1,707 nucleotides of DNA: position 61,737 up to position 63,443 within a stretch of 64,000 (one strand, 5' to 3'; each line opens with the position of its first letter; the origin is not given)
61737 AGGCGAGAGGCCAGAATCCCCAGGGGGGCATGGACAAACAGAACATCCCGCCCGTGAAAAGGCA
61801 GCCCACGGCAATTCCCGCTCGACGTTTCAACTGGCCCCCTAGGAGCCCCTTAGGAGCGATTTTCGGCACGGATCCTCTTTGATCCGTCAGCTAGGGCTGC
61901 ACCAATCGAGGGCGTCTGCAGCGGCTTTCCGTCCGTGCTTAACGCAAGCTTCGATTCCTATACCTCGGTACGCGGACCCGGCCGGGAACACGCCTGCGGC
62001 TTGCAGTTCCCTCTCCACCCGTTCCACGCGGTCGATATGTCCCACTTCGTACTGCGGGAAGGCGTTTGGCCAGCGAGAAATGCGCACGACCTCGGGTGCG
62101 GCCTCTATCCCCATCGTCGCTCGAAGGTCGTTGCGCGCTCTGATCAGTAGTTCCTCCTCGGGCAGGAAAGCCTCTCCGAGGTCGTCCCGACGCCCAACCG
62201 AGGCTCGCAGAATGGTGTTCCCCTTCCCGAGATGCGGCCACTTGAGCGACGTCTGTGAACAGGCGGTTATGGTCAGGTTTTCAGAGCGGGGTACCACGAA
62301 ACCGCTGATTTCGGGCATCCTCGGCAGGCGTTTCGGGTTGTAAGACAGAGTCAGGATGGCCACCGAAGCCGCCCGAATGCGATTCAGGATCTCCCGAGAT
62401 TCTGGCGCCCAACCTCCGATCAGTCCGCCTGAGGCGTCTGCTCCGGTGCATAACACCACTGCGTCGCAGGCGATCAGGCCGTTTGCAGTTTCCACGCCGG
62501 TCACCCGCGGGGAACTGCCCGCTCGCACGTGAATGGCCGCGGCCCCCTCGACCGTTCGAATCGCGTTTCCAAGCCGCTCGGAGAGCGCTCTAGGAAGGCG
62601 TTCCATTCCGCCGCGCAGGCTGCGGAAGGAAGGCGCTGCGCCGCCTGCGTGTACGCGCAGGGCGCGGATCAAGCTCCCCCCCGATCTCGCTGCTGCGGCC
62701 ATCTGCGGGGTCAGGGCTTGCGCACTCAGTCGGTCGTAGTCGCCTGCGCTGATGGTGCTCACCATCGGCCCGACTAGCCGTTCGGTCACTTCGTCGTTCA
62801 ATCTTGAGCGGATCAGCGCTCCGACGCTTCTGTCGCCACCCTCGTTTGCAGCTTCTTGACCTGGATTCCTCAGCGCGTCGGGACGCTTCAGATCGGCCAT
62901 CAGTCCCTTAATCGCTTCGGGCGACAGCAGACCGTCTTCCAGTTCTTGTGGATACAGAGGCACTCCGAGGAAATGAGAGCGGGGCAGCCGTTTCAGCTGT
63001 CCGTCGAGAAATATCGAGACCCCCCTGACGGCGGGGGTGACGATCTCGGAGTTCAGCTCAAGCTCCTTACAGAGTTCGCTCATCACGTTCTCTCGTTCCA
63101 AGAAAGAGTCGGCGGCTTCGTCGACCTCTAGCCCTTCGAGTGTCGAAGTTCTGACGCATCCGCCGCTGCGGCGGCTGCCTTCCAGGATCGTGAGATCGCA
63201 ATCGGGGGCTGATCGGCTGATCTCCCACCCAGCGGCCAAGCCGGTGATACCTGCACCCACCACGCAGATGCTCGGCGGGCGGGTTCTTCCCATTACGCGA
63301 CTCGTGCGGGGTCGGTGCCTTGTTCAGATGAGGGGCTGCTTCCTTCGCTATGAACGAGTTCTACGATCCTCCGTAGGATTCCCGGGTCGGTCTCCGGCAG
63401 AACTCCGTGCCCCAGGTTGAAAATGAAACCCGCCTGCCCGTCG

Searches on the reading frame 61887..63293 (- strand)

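Call 76: search_protein_families(library=pfam, proteins=[window:61887-63293:-], max_evalue=0.0001)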
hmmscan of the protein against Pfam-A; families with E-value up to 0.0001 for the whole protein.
window:61887-63293:- (468 aa): 3 families
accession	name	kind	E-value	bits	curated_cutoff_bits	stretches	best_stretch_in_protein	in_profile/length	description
PF01593.30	Amino_oxidase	-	1.4e-36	127.2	19.8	1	16-461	1-442/443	Flavin containing amine oxidoreductase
PF01266.30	DAO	-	2.7e-10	40.8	27.9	1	245-346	164-271/353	FAD dependent oxidoreductase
PF13450.12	NAD_binding_8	-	3.3e-10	40.5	21.9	1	11-78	1-68/68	NAD(P)-binding Rossmann-like domain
